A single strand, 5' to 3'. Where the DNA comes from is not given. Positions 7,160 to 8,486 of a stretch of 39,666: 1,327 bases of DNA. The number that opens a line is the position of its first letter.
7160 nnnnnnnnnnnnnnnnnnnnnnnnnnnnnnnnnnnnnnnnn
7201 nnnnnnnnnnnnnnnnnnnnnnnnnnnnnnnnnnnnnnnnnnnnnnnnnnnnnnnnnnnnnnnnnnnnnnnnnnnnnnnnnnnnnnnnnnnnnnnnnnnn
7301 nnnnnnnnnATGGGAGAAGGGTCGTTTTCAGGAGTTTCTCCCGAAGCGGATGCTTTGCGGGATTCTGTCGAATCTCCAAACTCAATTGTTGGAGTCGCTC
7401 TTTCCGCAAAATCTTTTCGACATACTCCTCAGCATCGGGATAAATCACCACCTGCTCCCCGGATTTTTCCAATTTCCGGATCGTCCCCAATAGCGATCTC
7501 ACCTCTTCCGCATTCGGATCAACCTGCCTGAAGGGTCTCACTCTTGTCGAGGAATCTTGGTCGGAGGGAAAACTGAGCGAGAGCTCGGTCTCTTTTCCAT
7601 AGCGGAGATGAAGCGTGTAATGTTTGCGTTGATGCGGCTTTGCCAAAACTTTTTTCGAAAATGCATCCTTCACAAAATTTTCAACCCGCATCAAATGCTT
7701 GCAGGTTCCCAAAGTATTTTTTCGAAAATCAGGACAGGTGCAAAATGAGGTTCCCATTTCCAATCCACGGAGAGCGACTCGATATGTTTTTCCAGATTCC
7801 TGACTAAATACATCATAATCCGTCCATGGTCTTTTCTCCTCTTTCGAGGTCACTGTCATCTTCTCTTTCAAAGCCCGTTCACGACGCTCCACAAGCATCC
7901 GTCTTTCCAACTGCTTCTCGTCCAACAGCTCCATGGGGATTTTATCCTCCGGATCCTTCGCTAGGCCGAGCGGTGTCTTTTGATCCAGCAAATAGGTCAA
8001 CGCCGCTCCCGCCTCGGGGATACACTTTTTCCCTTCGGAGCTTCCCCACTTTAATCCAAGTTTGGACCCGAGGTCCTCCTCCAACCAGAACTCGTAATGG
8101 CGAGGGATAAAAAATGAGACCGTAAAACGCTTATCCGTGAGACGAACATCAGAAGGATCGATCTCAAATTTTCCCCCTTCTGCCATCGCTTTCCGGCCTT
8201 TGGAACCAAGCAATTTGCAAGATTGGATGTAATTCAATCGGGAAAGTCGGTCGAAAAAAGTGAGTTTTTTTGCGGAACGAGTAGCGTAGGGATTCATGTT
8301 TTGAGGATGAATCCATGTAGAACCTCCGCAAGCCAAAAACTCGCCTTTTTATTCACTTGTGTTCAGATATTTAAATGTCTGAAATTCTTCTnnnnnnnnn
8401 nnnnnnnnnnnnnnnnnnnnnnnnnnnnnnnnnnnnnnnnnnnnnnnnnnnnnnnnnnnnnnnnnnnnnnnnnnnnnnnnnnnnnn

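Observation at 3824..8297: SNF2-SWIM helicase followed by an ABC-ATPase/Toprim-like fusion: a Gabija/OLD/PARIS-like pair with a non-canonical helicase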

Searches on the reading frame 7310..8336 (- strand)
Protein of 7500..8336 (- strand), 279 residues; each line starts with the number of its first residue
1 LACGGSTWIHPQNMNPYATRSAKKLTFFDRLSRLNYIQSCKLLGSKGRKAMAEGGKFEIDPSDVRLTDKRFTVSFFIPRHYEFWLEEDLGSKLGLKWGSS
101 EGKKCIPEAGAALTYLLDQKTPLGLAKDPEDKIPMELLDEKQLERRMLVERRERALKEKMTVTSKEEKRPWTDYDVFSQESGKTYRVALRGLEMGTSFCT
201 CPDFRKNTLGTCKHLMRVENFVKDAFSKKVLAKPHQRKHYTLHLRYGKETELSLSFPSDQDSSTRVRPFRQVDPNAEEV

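Call 9: search_protein_families(library=pfam, proteins=[window:7500-8336:-], max_evalue=10)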
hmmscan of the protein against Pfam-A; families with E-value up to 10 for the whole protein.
window:7500-8336:- (279 aa): 1 family
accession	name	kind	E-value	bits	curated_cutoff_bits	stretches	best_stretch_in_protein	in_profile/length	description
PF04434.22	SWIM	-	0.0022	17.9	19.6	1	195-220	11-35/38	SWIM zinc finger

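Call 38: find_related_loci(query=A4, collection=metagenome_contigs, flank=10000)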
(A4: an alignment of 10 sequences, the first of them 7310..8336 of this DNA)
Query A4 (342 aa) in metagenome_contigs; peptide patterns used: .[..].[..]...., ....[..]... (x = any residue, [..] = any of these).
600 stretches matched a pattern (row limit reached: there are more); 561 encode a relative of the query (tblastn E <= 1e-3); the best 80 are kept; 80 distinct loci.
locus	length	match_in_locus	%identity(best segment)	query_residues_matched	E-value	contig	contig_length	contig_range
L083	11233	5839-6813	45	19-342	1e-85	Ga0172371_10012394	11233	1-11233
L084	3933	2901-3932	42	4-342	8e-85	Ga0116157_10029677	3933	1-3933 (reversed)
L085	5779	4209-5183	42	19-342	7e-82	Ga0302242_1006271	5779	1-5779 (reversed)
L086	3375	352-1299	45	23-342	2e-82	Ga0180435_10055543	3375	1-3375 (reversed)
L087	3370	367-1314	45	23-342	2e-82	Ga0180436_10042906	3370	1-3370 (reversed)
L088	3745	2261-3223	45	19-342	6e-81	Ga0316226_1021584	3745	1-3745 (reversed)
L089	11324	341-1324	44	19-342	5e-80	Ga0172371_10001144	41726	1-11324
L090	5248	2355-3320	42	19-342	1e-79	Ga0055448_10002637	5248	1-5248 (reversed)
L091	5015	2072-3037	43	19-342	1e-78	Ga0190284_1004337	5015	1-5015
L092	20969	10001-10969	45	19-342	2e-76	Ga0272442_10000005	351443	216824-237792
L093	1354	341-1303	43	21-342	7e-82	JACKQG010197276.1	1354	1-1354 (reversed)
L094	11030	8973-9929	43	22-342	1e-76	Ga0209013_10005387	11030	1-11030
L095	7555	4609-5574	42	19-342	3e-76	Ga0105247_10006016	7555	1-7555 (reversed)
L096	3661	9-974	42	19-342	2e-76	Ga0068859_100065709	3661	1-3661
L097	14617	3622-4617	43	19-342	6e-76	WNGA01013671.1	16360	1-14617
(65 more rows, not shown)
